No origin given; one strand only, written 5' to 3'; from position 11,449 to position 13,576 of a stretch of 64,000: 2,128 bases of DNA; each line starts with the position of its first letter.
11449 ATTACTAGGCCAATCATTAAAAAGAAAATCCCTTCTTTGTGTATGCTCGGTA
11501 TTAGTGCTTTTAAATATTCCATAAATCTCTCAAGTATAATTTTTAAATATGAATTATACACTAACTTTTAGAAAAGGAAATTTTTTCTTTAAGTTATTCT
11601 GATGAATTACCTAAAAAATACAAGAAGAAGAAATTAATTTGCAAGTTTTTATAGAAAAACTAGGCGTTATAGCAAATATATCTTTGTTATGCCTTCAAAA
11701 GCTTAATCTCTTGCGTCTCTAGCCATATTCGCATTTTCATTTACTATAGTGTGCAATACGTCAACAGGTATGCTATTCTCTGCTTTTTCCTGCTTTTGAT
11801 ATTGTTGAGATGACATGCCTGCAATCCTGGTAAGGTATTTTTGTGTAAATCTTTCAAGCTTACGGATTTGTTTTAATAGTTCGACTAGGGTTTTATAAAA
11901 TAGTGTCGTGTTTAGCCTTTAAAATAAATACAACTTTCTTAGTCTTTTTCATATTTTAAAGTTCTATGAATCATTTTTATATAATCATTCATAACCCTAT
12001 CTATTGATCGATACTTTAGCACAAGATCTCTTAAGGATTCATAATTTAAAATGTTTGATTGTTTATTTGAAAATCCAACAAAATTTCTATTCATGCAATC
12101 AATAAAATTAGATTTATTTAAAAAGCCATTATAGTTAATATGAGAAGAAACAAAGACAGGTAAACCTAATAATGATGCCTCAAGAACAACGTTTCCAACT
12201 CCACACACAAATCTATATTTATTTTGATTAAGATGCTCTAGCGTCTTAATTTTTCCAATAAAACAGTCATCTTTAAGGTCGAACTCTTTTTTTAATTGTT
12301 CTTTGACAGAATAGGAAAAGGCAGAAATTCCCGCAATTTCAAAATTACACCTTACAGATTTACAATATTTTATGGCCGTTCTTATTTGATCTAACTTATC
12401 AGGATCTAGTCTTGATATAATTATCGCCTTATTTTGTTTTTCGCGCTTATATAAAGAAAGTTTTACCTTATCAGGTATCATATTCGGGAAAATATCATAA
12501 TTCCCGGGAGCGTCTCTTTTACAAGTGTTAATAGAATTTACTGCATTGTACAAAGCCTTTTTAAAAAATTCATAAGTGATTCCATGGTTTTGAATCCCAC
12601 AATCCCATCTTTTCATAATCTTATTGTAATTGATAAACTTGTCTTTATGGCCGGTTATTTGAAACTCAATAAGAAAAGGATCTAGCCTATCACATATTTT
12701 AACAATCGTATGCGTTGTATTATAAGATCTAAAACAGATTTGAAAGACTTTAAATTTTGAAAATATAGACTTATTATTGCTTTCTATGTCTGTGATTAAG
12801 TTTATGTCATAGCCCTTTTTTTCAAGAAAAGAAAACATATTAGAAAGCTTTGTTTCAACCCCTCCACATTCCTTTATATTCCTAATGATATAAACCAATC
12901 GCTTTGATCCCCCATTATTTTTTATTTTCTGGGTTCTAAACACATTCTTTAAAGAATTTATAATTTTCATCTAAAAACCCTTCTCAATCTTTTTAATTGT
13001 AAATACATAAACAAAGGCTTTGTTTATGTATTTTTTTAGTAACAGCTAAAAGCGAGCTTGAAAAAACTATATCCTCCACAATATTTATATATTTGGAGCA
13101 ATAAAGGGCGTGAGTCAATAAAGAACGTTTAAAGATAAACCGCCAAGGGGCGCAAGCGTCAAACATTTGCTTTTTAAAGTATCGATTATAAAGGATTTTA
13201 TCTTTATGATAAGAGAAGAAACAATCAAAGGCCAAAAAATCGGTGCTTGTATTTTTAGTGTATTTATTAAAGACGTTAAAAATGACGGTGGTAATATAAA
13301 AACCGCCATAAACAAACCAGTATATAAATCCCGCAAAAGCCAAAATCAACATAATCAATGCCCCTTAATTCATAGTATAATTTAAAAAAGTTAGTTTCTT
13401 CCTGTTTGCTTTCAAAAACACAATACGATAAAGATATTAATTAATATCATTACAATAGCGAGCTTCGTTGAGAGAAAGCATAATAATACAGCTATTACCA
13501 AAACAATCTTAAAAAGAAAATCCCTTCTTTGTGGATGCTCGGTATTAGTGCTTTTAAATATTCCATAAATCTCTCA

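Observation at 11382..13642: Glycosyltransferase mini-island bracketed by about 217-bp direct repeats that duplicate the psd 5' end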

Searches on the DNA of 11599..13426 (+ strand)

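Call 59: search_dna_similar(query=window:11599-13426:+, collection=plasmids, mode=distant)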
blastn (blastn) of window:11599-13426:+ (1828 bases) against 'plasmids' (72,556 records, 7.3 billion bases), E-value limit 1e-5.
No match.

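Call 60: search_dna_similar(query=window:11599-13426:+, collection=phages, mode=distant)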
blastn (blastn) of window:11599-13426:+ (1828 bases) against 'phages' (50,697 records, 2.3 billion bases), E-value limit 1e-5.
No match.

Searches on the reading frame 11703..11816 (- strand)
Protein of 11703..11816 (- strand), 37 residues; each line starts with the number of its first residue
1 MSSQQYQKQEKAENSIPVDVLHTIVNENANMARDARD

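Call 49: list_cluster_members(proteins=[L006:829-1188:+, window:11703-11816:-, P0126, window:13206-13385:+])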
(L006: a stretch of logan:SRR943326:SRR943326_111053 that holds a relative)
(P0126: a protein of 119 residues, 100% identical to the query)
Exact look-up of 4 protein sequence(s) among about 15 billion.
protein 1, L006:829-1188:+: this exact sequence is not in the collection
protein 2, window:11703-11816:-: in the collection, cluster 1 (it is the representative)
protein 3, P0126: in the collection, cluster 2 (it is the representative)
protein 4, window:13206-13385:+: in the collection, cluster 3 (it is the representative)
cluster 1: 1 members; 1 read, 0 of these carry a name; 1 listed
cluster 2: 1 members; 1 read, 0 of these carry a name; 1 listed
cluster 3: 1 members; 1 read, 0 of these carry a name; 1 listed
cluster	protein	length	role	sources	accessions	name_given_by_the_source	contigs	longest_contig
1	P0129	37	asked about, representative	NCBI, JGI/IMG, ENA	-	-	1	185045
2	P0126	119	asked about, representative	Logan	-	-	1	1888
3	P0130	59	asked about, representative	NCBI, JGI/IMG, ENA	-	-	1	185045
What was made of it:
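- Tried and rejected: Cluster look-ups for the island's small ORFs and for the L006 partial psd found no variants (call 49).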

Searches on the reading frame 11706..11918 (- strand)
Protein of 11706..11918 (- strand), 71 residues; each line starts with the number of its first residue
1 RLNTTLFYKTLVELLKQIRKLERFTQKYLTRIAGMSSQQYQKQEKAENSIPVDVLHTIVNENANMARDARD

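Call 29: search_protein_families(library=pfam, proteins=[window:11706-11918:-], max_evalue=10)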
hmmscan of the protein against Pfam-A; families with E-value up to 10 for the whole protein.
seq(71 aa): 2 families
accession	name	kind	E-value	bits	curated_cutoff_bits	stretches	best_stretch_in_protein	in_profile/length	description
PF01381.28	HTH_3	-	0.0031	18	23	1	15-58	1-44/55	Helix-turn-helix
PF21657.2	L544_helical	-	0.071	13.6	27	1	9-65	70-126/144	Nucleotidyl transferase L544, helical domain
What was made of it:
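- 11703..11918 (-): Start-less XRE-type HTH remnant: a 71-codon open frame whose only start codon is at residue 35. HTH_3 E=0.003, below cut-off (call 29).
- On XRE-family HTH regulator (remnant): HTH_3 scores 18 bits against a cut-off of 23, E=0.003 (call 29).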

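Call 57: search_protein_families(library=phrogs, proteins=[window:11706-11918:-], max_evalue=0.1)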
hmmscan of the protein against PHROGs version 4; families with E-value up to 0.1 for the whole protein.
seq(71 aa): 5 families
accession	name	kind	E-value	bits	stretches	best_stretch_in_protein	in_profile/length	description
phrog_8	-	transcription regulation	0.00036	21.1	1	8-57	74-123/346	transcriptional regulator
phrog_147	-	transcription regulation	0.00051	21.4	1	13-61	7-56/100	transcriptional regulator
phrog_3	-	transcription regulation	0.021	15.6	1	7-60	85-135/430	transcriptional repressor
phrog_5823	-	transcription regulation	0.026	14.6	1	11-58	7-55/404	transcriptional regulator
phrog_2439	-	transcription regulation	0.048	13.5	1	13-59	10-56/367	transcriptional regulator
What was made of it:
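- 11703..11918 (-): PHROG transcriptional regulators E=4e-4 (call 57).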

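Call 58: search_protein_families(library=ncbifam, proteins=[window:11706-11918:-], max_evalue=0.1)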
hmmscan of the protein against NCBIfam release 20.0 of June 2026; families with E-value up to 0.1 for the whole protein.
seq(71 aa): 5 families
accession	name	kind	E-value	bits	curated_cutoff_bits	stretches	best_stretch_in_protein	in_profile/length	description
NF041951.1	phage_RstR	subfamily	0.00096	19.4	80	1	13-58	5-50/108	RstR family transcriptional repressor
TIGR02872.1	spore_ytvI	equivalog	0.0016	17.9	198.15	1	4-68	67-131/341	sporulation integral membrane protein YtvI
TIGR03070.1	couple_hipB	subfamily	0.012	15.5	71.65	1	11-56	3-48/58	type II toxin-antitoxin system Y4mF family antitoxin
NF041575.1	antitoxPezA_Strep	equivalog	0.035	14.1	290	1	13-60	4-51/158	type II toxin-antitoxin system antitoxin PezA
TIGR03830.1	CxxCG_CxxCG_HTH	subfamily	0.086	12.6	61.8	1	14-60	69-117/127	type II TA system antitoxin MqsA family protein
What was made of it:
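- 11703..11918 (-): RstR/HipB-like matches, weak (call 58).
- An XRE-type repressor remnant lies next to one end (calls 29, 57, 58).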
